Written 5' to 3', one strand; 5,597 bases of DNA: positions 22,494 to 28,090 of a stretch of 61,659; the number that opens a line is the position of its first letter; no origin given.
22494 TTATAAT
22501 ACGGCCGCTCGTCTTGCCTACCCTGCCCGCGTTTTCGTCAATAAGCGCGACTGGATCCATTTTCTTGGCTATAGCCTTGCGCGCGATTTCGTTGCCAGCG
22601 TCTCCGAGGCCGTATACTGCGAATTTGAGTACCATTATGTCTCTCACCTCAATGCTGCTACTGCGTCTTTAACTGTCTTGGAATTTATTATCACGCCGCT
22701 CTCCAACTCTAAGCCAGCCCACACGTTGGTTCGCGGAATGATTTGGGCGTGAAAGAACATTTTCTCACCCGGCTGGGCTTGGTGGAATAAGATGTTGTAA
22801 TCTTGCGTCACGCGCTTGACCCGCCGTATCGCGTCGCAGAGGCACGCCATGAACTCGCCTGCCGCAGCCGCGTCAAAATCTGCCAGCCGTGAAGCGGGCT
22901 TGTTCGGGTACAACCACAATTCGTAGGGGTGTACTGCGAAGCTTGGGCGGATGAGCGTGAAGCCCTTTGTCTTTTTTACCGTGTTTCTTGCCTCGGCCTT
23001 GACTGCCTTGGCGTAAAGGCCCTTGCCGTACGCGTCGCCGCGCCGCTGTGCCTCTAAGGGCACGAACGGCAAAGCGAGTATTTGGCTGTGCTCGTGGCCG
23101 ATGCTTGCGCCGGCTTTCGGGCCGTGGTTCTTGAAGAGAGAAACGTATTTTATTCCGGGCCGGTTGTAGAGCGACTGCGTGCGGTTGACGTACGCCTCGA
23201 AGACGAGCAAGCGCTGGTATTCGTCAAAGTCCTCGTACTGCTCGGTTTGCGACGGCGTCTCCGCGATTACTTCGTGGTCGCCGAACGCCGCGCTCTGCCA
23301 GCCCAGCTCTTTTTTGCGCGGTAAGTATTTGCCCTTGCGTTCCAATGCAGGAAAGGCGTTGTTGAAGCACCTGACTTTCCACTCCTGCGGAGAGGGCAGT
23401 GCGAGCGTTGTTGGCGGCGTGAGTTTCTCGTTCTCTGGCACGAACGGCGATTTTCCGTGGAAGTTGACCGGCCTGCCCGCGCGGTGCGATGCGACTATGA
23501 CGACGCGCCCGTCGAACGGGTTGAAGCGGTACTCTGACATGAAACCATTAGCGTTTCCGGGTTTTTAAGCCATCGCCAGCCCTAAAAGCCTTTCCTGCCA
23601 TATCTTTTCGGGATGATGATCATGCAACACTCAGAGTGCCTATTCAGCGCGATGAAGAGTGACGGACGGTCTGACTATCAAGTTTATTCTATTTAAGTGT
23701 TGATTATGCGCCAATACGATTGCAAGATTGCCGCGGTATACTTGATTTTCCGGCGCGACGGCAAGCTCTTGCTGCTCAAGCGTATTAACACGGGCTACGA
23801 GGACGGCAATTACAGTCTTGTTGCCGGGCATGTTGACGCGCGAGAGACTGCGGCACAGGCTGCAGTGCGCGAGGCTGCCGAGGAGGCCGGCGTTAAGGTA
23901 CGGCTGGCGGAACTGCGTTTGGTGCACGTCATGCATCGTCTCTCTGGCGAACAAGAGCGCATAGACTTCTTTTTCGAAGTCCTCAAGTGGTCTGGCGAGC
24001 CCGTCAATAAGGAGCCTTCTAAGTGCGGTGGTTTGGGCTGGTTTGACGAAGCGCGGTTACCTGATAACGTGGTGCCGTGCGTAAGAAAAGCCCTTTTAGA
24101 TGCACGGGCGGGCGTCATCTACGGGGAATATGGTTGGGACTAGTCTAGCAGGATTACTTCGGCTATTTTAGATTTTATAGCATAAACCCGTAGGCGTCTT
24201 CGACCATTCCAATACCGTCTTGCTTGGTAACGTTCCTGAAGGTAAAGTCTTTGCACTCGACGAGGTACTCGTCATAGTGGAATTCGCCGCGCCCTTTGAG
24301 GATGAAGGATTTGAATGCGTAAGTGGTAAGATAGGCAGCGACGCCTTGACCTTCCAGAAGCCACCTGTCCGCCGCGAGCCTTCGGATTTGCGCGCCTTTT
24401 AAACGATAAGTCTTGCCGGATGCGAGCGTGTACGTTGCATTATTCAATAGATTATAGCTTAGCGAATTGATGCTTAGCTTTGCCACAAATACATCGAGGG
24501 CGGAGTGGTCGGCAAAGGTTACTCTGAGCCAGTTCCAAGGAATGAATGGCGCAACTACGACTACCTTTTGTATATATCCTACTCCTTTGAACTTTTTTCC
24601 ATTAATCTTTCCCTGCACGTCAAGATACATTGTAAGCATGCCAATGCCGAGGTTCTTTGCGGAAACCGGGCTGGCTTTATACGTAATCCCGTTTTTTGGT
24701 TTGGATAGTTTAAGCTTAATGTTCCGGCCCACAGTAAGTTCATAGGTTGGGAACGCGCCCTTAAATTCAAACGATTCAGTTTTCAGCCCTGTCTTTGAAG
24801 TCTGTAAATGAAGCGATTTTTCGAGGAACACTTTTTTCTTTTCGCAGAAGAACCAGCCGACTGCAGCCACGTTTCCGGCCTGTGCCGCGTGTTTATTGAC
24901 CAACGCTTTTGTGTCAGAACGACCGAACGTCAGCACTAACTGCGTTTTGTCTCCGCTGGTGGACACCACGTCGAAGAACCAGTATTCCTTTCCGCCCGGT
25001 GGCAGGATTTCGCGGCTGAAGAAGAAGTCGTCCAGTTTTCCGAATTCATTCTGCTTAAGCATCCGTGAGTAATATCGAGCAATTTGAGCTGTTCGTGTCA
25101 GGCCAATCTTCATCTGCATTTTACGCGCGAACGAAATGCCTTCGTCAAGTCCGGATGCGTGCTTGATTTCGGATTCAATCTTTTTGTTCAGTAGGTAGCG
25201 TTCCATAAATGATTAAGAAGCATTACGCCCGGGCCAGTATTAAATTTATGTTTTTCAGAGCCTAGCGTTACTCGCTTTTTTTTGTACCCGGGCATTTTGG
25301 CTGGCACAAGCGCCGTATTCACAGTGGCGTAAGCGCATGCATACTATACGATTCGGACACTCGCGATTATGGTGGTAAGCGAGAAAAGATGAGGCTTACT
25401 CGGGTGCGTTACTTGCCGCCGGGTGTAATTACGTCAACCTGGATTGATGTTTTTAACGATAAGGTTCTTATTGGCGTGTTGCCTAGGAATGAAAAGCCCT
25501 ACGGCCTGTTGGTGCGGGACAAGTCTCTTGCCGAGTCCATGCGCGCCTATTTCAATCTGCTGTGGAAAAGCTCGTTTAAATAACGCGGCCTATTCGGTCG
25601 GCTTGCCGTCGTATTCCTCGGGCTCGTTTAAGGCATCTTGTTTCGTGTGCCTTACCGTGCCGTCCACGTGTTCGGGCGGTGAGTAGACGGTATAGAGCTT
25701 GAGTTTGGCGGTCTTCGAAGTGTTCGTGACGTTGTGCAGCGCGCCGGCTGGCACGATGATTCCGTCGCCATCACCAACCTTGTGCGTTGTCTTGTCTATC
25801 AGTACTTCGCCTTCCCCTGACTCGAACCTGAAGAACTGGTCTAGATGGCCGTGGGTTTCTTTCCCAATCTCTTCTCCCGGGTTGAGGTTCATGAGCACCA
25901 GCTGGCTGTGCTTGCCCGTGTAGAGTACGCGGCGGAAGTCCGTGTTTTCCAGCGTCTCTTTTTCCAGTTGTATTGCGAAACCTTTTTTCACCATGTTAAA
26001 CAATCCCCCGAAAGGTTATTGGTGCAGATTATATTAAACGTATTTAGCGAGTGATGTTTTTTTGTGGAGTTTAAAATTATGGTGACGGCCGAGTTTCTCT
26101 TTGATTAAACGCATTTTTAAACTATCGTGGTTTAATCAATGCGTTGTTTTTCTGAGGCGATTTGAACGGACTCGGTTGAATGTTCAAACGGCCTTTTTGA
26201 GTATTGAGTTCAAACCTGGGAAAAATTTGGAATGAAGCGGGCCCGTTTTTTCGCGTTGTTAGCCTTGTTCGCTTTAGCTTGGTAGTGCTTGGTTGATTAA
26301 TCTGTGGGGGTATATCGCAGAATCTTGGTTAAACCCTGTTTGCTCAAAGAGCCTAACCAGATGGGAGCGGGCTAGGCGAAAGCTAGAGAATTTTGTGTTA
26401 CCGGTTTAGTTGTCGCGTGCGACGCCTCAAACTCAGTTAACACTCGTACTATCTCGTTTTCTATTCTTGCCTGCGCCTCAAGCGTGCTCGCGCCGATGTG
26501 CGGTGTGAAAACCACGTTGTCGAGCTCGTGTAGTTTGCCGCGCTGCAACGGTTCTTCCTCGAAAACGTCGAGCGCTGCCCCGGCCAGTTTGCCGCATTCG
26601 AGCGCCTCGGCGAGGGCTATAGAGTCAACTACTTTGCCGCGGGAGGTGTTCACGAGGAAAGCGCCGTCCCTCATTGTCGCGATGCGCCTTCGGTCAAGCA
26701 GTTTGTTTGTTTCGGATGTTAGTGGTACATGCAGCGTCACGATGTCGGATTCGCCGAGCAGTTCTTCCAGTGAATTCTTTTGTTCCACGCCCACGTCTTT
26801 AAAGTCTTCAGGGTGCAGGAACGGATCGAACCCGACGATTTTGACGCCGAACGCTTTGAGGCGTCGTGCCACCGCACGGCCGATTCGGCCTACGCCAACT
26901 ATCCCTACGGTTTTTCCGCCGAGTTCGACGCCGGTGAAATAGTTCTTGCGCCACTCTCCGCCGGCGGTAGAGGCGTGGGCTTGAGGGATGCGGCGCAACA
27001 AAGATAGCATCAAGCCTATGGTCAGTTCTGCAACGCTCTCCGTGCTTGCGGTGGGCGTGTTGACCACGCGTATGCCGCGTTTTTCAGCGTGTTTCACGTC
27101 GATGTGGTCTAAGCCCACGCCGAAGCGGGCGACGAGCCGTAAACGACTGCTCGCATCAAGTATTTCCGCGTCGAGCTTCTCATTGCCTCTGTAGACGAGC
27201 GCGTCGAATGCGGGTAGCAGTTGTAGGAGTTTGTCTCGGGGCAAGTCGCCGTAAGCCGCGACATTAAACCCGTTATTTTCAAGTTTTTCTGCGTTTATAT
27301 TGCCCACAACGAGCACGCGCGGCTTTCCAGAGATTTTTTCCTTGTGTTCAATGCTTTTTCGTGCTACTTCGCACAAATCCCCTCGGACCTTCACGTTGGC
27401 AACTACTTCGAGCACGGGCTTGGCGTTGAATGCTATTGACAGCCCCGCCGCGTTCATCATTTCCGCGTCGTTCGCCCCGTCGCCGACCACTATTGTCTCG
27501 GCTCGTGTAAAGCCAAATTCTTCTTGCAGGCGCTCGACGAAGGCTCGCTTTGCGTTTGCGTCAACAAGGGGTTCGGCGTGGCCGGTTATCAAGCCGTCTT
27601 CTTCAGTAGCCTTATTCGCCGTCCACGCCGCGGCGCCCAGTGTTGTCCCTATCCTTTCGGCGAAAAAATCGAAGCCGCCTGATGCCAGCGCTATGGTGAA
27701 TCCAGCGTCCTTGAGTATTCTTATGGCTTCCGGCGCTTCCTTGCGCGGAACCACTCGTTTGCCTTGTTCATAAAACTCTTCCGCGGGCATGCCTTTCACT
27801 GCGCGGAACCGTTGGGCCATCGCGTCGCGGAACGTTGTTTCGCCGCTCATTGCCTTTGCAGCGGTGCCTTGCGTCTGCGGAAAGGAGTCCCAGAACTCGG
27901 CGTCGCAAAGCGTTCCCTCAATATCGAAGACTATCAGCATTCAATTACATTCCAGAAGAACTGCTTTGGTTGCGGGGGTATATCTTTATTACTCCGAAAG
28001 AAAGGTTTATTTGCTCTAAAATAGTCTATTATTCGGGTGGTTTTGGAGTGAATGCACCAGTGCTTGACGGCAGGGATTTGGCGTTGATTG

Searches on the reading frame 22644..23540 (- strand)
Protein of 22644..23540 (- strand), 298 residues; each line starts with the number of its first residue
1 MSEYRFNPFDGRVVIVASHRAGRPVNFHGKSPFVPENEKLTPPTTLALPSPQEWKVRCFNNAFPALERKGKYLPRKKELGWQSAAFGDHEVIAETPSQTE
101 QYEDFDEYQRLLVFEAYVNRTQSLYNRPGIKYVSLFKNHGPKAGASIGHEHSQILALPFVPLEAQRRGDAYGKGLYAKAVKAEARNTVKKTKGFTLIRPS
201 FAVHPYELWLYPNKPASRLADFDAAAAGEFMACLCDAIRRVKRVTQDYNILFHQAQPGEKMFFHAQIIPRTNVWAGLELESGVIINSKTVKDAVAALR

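Call 20: search_protein_families(library=pfam, proteins=[window:22644-23540:-], max_evalue=0.00001)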
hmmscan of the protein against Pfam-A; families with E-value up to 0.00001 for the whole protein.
window:22644-23540:- (298 aa): 2 families
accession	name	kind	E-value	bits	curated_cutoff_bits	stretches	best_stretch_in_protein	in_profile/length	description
PF01087.27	GalP_UDP_transf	-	6e-10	40.3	22.1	1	3-161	13-184/184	Galactose-1-phosphate uridyl transferase, N-terminal domain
PF16285.10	DUF4931_N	-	4.4e-06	27.2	24.1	1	91-157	55-121/124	Domain of unknown function (DUF4931) N-terminal domain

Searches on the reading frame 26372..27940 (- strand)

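Call 20: search_protein_families(library=pfam, proteins=[window:26372-27940:-], max_evalue=0.00001)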
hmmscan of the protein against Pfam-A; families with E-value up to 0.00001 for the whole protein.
window:26372-27940:- (522 aa): 6 families
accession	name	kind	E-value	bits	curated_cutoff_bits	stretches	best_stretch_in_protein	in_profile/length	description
PF02826.25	2-Hacid_dh_C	-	6.3e-64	215.1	25.1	1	308-483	1-178/178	D-isomer specific 2-hydroxyacid dehydrogenase, NAD binding domain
PF00389.36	2-Hacid_dh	-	6e-31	107.3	24.6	1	217-514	12-133/134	D-isomer specific 2-hydroxyacid dehydrogenase, catalytic domain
PF00702.32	Hydrolase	-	9.7e-18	65.7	26.4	1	2-166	3-191/191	haloacid dehalogenase-like hydrolase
PF12710.13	HAD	-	9.3e-16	59.2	27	1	3-162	1-188/189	haloacid dehalogenase-like hydrolase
PF08282.18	Hydrolase_3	-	2.2e-09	37.9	20.9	1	131-173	188-231/255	haloacid dehalogenase-like hydrolase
PF03446.21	NAD_binding_2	-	2.1e-07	31.6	21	1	344-448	1-108/161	NAD binding domain of 6-phosphogluconate dehydrogenase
